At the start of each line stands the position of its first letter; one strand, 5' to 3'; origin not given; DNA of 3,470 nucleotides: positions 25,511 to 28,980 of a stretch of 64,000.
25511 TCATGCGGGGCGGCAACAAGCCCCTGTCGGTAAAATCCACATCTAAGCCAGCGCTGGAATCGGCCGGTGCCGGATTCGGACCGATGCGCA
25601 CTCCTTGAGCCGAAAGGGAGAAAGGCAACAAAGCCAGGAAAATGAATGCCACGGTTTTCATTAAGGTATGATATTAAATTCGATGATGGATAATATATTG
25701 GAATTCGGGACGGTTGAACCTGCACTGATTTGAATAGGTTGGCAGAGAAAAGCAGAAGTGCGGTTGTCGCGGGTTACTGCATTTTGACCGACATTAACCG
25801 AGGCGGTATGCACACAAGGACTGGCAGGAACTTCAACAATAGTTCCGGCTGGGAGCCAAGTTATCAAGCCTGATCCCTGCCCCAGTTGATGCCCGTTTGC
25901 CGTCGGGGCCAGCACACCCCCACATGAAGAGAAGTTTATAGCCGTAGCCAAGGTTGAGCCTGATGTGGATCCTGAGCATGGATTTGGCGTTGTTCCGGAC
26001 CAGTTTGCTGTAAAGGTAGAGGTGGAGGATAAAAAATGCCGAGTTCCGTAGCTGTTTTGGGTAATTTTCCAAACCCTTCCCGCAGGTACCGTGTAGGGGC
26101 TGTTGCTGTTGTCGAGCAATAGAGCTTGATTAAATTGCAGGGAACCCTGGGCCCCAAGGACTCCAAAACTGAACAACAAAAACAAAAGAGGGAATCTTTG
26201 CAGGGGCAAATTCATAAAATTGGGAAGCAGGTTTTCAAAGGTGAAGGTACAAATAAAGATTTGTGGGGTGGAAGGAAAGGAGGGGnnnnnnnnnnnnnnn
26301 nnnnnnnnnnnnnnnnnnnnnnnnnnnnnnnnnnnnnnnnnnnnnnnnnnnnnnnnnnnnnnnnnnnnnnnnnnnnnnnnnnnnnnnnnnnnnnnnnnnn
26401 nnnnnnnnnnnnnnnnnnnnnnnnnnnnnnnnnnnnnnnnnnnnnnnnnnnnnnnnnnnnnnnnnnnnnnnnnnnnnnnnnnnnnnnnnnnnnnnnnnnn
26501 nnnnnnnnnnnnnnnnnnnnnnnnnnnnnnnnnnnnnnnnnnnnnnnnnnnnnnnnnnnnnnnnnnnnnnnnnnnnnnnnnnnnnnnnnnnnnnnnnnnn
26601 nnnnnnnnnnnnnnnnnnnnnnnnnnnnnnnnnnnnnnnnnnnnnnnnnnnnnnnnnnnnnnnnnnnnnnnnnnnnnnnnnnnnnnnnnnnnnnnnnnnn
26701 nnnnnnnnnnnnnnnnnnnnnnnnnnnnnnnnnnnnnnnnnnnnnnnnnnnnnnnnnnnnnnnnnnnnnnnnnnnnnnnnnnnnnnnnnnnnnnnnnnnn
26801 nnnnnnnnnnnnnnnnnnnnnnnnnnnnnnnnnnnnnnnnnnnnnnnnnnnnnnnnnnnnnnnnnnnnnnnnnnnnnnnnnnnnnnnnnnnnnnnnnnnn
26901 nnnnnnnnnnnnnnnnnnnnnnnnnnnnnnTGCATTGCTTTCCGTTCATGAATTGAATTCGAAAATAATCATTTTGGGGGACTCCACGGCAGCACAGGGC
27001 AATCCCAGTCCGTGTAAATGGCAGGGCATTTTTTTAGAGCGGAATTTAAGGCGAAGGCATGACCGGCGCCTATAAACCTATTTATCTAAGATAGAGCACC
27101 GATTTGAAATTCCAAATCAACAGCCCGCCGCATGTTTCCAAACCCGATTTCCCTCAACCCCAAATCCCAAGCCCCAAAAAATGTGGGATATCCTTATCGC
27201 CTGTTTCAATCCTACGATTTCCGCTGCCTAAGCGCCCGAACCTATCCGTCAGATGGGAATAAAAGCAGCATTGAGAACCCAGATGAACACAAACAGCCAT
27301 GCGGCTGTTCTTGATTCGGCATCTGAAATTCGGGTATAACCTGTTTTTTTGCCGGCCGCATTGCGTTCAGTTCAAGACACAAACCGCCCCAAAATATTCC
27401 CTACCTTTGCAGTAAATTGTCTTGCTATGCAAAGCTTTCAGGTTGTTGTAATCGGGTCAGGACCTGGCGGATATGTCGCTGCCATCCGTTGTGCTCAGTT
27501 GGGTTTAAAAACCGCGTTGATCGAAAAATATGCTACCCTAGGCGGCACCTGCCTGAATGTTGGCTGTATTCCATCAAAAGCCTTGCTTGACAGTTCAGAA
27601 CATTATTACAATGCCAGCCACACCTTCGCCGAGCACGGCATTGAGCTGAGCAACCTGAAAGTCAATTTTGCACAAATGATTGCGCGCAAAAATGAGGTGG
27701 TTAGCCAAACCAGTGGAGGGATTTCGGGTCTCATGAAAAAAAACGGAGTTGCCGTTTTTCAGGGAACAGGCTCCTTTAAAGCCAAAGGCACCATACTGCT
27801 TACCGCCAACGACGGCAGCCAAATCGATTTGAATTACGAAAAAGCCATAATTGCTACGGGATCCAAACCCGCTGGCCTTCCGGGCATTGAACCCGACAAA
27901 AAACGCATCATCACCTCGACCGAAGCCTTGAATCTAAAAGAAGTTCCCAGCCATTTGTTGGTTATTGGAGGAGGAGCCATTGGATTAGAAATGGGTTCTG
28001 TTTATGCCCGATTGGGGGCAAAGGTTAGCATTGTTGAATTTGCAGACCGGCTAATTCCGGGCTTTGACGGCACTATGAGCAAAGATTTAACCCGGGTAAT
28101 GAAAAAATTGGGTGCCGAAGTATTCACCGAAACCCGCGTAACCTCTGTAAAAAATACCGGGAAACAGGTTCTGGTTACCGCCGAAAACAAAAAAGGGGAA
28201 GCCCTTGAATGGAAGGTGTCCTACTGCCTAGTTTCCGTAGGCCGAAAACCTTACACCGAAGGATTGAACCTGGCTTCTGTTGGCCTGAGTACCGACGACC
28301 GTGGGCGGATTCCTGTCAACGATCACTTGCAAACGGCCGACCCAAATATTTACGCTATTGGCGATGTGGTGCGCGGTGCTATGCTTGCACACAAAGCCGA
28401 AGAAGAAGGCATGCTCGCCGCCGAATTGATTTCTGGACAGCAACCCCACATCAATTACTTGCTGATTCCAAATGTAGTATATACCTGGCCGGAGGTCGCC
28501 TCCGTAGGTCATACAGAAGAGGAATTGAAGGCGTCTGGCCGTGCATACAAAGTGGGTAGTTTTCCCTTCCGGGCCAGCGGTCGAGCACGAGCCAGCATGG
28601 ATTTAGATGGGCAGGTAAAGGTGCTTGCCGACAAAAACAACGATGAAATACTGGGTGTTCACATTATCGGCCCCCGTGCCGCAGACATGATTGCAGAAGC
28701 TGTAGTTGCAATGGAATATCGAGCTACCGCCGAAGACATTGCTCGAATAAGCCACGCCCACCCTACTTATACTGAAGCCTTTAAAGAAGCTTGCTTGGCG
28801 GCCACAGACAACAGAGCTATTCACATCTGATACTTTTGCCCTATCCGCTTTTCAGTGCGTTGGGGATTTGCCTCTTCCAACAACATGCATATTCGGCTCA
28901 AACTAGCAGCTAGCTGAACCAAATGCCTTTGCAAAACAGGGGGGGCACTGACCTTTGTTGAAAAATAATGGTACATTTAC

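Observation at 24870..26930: Operon of three uncharacterised secreted proteins divergent from lpdA, one with a Cys...His dyad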

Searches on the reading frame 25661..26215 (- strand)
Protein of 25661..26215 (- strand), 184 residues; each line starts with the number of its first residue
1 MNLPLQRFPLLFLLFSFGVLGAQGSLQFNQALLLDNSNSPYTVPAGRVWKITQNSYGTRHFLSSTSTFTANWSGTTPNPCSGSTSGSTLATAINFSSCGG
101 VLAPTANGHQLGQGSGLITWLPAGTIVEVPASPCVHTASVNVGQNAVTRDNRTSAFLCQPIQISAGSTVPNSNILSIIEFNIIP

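Call 3: search_protein_families(library=pfam, proteins=[window:25661-26215:-], max_evalue=1)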
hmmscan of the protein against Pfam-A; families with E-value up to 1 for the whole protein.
window:25661-26215:- (184 aa): 1 family
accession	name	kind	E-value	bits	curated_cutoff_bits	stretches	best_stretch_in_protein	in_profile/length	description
PF12584.13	TRAPPC10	-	0.13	12.5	22.5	1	127-163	2-38/150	Trafficking protein particle complex subunit 10, TRAPPC10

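Call 4: search_protein_families(library=ncbifam, proteins=[window:25661-26215:-], max_evalue=1)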
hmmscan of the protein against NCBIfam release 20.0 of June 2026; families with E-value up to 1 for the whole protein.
window:25661-26215:- (184 aa): 0 families

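Call 21: find_homologous_proteins(query=window:25661-26215:-)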
Query window:25661-26215:- (184 aa): 55 proteins with E <= 0.001 among 366 candidates.
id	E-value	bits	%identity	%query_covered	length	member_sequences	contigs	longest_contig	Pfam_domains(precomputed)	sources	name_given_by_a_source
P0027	9.9e-114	395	98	100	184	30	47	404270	-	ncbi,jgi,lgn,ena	ncbi:MAG: hypothetical protein ACOYK5_02685 [Bacteroidia bacterium]|jgi:hypothetical protein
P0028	7.9e-93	327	79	100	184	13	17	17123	-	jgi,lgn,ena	-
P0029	5.2e-84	298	74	97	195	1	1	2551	-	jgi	jgi:hypothetical protein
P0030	3.4e-83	296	75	95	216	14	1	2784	-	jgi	jgi:hypothetical protein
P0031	1.3e-81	291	72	97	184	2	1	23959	-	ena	-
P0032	3.8e-75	270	65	100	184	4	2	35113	-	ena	-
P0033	1.0e-24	105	40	98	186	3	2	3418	-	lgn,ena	-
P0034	5.0e-24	103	42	95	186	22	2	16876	-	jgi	jgi:hypothetical protein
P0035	1.3e-22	98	39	98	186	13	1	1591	-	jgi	jgi:hypothetical protein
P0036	2.4e-8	52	33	96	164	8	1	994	-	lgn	-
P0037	2.3e-6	45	72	16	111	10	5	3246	-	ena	-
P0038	3.0e-6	45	33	95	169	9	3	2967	-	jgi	jgi:hypothetical protein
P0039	3.2e-6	45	37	92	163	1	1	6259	-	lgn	-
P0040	3.3e-6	45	72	16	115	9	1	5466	-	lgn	-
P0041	3.5e-6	45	59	16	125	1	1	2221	-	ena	-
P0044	6.3e-6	44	36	58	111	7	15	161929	-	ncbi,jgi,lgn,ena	jgi:hypothetical protein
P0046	9.5e-6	43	33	95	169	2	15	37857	-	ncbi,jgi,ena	jgi:hypothetical protein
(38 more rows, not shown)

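Call 28: find_encoding_contigs(protein=P0034, flank=5000, max_places=1)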
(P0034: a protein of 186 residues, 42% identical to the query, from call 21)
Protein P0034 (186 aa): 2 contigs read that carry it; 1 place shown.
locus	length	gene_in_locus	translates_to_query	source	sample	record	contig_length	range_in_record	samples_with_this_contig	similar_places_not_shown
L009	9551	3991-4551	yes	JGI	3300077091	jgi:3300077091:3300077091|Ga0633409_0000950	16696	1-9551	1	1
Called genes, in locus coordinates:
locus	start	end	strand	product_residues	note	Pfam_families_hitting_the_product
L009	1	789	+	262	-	?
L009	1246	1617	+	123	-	-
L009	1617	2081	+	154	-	-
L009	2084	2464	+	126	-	-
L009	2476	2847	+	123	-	-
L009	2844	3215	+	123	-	-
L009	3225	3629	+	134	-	-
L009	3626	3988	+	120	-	-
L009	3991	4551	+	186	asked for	-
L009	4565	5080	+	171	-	-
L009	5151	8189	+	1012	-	PF00801:PKD, PF18911:PKD_4, PF18962:Por_Secre_tail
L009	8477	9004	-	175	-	-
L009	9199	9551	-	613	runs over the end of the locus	PF13522:GATase_6, PF13537:GATase_7, PF01380:SIS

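Call 29: find_encoding_contigs(protein=P0046, flank=5000, max_places=1)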
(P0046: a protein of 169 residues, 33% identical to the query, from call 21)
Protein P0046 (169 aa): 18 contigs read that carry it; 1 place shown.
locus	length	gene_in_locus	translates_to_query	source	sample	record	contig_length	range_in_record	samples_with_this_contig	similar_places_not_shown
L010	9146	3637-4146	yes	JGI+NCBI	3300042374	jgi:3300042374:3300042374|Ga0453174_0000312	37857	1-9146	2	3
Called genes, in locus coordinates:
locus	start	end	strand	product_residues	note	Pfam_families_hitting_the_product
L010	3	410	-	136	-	?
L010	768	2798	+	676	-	PF14121:Porin_10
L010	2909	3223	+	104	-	-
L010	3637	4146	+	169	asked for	-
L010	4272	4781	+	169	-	-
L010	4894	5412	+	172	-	-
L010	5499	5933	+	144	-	-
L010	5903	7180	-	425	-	PF02844:GARS_N, PF01071:GARS_A, PF02655:ATP-grasp_3 (weak), PF02843:GARS_C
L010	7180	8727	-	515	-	PF01039:Carboxyl_trans, PF03255:ACCA (weak)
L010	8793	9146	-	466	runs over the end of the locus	PF03150:CCP_MauG, PF18962:Por_Secre_tail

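Call 30: find_encoding_contigs(protein=P0044, flank=5000, max_places=1)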
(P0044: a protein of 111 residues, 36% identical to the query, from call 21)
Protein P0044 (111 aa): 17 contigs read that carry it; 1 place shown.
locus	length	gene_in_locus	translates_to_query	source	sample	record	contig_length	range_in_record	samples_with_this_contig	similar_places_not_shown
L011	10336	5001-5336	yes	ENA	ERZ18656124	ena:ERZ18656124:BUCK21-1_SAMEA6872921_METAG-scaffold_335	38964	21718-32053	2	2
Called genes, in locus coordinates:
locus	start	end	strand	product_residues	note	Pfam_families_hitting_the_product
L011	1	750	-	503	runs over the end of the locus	-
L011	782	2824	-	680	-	-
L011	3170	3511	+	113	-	-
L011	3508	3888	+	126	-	-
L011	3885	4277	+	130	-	-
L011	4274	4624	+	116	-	-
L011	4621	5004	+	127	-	-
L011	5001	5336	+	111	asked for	-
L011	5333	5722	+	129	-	-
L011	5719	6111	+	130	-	-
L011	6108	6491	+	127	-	-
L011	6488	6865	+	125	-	-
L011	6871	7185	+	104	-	-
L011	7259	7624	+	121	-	-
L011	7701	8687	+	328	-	PF00962:A_deaminase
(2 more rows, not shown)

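Call 41: predict_structure(alignment_id=A2)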
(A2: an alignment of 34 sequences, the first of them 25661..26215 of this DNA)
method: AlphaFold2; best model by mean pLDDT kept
length: 184 residues; sequences in the alignment: 34
mean_pLDDT: 88.2   pTM: 0.66
mean pLDDT of the five models: 88.2, 85.7, 82.4, 79.6, 79.5
residues with pLDDT >= 90: 117; 70-90: 49; 50-70: 17; < 50: 1
segments of 3 or more residues with pLDDT < 50: none
pLDDT, mean of each block of 10 residues (from residue 1): 66 76 83 92 96 84 96 95 95 90 87 69 94 93 93 93 94 91 87
secondary structure, 60 per line:
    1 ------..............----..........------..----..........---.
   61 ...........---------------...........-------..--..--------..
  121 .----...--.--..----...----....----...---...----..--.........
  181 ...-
elements in order: H7-20 E25-34 E47-56 E60-71 E87-97 E119-121 E126-128 E140-142 E147-150 E155-157 E161-163 E172-183

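Call 47: search_protein_representatives(alignment_id=A2)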
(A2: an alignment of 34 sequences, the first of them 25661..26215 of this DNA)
Query: 34 sequences, 130 profile positions. Proteins with E-value up to 0.001 (for the whole library): 1906; up to 1e-10: 1124; up to 1e-30: 1. The best 150 are listed.
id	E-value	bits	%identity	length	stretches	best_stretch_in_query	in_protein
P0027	4.8e-37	143.1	-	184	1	3-130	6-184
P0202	1.1e-30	122.5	-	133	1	7-130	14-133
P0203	3.4e-30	121.0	-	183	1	2-130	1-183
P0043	2.5e-29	118.2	-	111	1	2-130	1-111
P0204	5.8e-29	117.0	-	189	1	3-130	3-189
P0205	2.3e-28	115.1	-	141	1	5-130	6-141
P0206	2.4e-28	115.0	-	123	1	2-130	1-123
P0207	6.4e-28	113.6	-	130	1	1-130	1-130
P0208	1.1e-27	112.9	-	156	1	2-130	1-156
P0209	1.1e-27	112.9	-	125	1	1-130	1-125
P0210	2.3e-27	111.8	-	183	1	2-130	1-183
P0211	3.3e-27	111.3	-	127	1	4-130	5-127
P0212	5.8e-27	110.5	-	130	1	1-130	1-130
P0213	7.3e-27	110.2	-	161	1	2-130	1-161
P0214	7.4e-27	110.2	-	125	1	2-129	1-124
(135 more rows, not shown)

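Call 59: search_protein_families(library=phrogs, proteins=[window:25661-26215:-], max_evalue=0.1)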
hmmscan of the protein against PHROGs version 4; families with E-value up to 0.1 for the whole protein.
window:25661-26215:- (184 aa): 0 families

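Call 60: search_protein_families(library=padloc, proteins=[window:25661-26215:-], max_evalue=0.1)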
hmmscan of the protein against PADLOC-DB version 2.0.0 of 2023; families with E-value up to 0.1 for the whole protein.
window:25661-26215:- (184 aa): 0 families

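Call 63: fold_search(model_id=the predicted structure, library=viral)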
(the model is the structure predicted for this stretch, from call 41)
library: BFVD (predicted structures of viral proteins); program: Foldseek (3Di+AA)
matches with E <= 10: 536; with E <= 0.001: 0
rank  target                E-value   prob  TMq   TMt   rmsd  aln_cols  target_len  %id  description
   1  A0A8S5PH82            5.0e-02  0.41  0.21  0.11  22.1       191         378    6  Uncharacterized protein [Siphoviridae sp. ctb8j11]
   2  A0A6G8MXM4            8.1e-02  0.15  0.16  0.07  22.2       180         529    9  Collagen-like triple helix repeat-containing protein [Cedratvirus kamchatka]
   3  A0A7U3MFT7            1.0e-01  0.10  0.13  0.07  22.3       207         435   13  (no name in the UniProt tables at hand)
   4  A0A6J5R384            1.2e-01  0.18  0.17  0.19  22.7       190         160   10  Uncharacterized protein [uncultured Caudovirales phage]
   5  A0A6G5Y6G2            1.5e-01  0.06  0.13  0.11  18.7       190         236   13  (no name in the UniProt tables at hand)
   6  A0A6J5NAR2            1.7e-01  0.14  0.20  0.17  22.5       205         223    8  Uncharacterized protein [uncultured Caudovirales phage]
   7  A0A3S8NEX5            1.8e-01  0.03  0.10  0.06  23.5       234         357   10  Uncharacterized protein [Sulfolobales Beppu filamentous virus 2]
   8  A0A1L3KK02            1.9e-01  0.07  0.14  0.07  19.3       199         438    8  (no name in the UniProt tables at hand)
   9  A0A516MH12            2.2e-01  0.47  0.24  0.37  19.1       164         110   12  (no name in the UniProt tables at hand)
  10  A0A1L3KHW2            2.2e-01  0.06  0.12  0.07  18.1       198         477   10  (no name in the UniProt tables at hand)
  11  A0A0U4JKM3            2.5e-01  0.04  0.12  0.10  24.7       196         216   12  Uncharacterized protein [Arthrobacter phage Galaxy]
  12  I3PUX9                2.7e-01  0.13  0.20  0.21  24.7       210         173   12  (no name in the UniProt tables at hand)
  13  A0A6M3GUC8            2.7e-01  0.12  0.20  0.24  22.1       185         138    9  Movement protein (Fragment) [Cytorhabdovirus sp.]
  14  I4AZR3                2.7e-01  0.09  0.17  0.12  24.3       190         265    6  (no name in the UniProt tables at hand)
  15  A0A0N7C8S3            3.0e-01  0.04  0.11  0.12  25.7       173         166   13  (no name in the UniProt tables at hand)
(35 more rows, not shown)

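Call 67: find_related_loci(query=A2, collection=viral_contigs, flank=6000)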
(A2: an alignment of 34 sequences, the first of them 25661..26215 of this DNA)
Query A2 (184 aa) in viral_contigs; peptide patterns used: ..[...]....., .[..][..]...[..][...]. (x = any residue, [..] = any of these).
16 stretches matched a pattern, but none encodes a relative of the query by tblastn (E <= 1e-3).

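Call 70: find_related_loci(query=A4, collection=metagenome_contigs, flank=8000)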
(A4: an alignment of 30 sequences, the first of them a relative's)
Query A4 (111 aa) in metagenome_contigs; peptide patterns used: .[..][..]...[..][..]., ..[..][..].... (x = any residue, [..] = any of these).
600 stretches matched a pattern (row limit reached: there are more); 446 encode a relative of the query (tblastn E <= 1e-3); the best 80 are kept; 79 distinct loci.
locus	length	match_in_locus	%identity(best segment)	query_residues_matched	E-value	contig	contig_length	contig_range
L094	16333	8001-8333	90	1-111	1e-63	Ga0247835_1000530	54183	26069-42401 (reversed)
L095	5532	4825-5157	90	1-111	1e-63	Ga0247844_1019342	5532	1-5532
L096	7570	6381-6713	90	1-111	1e-63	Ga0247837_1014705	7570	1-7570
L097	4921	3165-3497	83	1-111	1e-51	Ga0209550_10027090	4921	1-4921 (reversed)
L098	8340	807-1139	74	1-111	6e-49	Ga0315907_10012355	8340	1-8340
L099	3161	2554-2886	74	1-111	6e-49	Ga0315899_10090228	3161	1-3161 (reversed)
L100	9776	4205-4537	73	1-111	5e-43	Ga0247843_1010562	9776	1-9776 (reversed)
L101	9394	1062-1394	49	1-111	1e-30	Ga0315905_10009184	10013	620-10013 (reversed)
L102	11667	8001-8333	42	1-111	1e-27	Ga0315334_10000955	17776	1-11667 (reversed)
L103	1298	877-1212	48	1-111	7e-28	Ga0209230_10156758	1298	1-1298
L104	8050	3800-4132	45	1-111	9e-27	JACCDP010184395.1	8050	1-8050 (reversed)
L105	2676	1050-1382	46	1-111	9e-26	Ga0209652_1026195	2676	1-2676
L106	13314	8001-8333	45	1-111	2e-25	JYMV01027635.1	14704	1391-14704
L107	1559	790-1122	47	1-111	2e-25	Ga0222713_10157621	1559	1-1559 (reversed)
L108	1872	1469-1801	45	1-111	2e-25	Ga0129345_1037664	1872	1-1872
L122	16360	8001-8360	40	1-111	1e-21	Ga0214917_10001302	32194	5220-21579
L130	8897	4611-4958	41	1-111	1e-20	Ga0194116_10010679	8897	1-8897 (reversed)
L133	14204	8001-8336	43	4-111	2e-20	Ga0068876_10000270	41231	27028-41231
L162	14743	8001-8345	38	1-111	4e-19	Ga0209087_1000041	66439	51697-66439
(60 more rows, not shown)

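Call 74: search_protein_families(library=pfam, proteins=[L094:1664-3349:-, L094:3339-5486:-, L122:3806-5176:+, L130:1690-3801:+, L162:6528-7865:-, L133:6178-7578:+], max_evalue=0.01)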
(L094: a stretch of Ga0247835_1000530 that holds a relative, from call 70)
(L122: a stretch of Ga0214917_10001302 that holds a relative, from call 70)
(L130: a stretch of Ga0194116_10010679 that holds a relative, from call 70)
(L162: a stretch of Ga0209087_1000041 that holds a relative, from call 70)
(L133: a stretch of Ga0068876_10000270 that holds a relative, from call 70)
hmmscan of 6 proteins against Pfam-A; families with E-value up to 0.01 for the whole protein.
L094:1664-3349:- (562 aa): 1 family
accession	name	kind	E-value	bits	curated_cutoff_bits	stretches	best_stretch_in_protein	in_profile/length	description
PF01391.23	Collagen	-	2.1e-33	114.3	27.2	5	203-259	1-57/60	Collagen triple helix repeat (20 copies)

L094:3339-5486:- (716 aa): 2 families
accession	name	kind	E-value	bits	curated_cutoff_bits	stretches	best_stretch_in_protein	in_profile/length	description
PF01391.23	Collagen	-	3e-29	101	27.2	2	307-364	1-58/60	Collagen triple helix repeat (20 copies)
PF13884.11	Peptidase_S74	-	4e-11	43.5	22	1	594-653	1-57/58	Chaperone of endosialidase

L122:3806-5176:+ (457 aa): 1 family
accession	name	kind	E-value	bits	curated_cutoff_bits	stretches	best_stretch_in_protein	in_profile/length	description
PF21722.4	Gly_rich_2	-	6.1e-24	85.7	24.3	1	199-457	3-226/226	Glycine-rich domain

L130:1690-3801:+ (704 aa): 2 families
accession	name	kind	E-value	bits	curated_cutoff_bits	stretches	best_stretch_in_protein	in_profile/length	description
PF23657.1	DUF7151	-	2.1e-74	245.7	27.2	4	240-287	1-46/46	Domain of unknown function (DUF7151)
PF01391.23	Collagen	-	4.4e-23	81.2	27.2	4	289-329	10-50/60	Collagen triple helix repeat (20 copies)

L162:6528-7865:- (446 aa): 1 family
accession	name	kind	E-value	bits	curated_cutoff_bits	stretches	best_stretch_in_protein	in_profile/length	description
PF01391.23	Collagen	-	4.6e-23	81.2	27.2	3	196-254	1-59/60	Collagen triple helix repeat (20 copies)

L133:6178-7578:+ (467 aa): 2 families
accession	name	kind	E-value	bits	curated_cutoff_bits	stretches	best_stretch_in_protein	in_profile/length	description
PF01391.23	Collagen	-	7.5e-16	58.1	27.2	3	314-350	7-43/60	Collagen triple helix repeat (20 copies)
PF11566.13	PI31_Prot_N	-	0.0024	18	21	0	223-243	49-69/154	PI31 proteasome regulator N-terminal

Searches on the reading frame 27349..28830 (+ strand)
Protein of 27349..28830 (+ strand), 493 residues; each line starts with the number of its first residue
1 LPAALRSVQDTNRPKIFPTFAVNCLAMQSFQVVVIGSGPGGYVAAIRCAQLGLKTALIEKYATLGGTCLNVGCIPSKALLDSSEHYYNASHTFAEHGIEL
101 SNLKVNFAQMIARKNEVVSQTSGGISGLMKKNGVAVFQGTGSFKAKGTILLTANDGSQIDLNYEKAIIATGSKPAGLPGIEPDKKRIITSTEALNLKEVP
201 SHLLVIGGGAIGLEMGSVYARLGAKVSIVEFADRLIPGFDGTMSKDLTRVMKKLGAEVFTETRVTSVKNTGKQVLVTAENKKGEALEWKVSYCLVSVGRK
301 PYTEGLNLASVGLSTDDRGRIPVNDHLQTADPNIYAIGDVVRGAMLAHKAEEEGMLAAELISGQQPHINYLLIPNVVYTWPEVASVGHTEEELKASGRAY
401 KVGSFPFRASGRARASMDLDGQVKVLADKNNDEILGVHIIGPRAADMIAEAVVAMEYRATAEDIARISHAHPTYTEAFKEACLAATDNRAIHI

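Call 80: search_protein_families(library=ncbifam, proteins=[window:27349-28830:+], max_evalue=0.00001)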
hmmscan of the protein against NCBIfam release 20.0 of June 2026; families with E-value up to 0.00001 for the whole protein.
window:27349-28830:+ (493 aa): 66 families (the best 25 are shown)
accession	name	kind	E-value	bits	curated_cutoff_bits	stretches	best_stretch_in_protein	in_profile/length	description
TIGR01350.1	lipoamide_DH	equivalog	1.1e-171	571.6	408.8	1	30-492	2-460/461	dihydrolipoyl dehydrogenase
TIGR02053.1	MerA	equivalog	3.4e-106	356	454.45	1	31-484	2-452/465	mercury(II) reductase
NF003585.0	PRK05249.1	equivalog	8.6e-106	354.3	465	1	27-487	4-459/464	Si-specific NAD(P)(+) transhydrogenase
NF004946.0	PRK06292.2-4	subfamily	2.3e-97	326.8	634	1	27-482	1-467/487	dihydrolipoyl dehydrogenase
NF004991.0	PRK06370.1-3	subfamily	2.7e-93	313.3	620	1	16-482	22-484/509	FAD-containing oxidoreductase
NF004943.0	PRK06292.2-1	equivalog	9.9e-89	298.2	432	1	27-481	1-451/456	dihydrolipoyl dehydrogenase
NF004947.0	PRK06292.2-5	equivalog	4.8e-83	279.6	592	1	27-484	1-457/474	dihydrolipoyl dehydrogenase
NF004945.0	PRK06292.2-3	equivalog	5.7e-83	279.3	494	1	27-480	1-447/457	dihydrolipoyl dehydrogenase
NF004776.0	PRK06116.1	equivalog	1.6e-82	278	480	1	27-478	2-446/450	glutathione-disulfide reductase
NF005883.0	PRK07845.1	equivalog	3.1e-82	277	479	1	31-483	4-457/466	NAD(P)H-quinone dehydrogenase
NF004992.0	PRK06370.1-4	equivalog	3.8e-82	276.1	629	1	27-477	2-447/459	FAD-containing oxidoreductase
NF005884.0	PRK07846.1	equivalog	2.5e-74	250.6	501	1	27-485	1-451/454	mycothione reductase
NF010311.1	PRK13748.1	subfamily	5.4e-74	250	600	1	28-481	96-544/560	mercury(II) reductase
NF005572.0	PRK07251.1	equivalog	2.4e-73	247.4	537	1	27-480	1-434/438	FAD-containing oxidoreductase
NF004944.0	PRK06292.2-2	equivalog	9.5e-73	245.4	619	1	27-484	1-451/460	dihydrolipoyl dehydrogenase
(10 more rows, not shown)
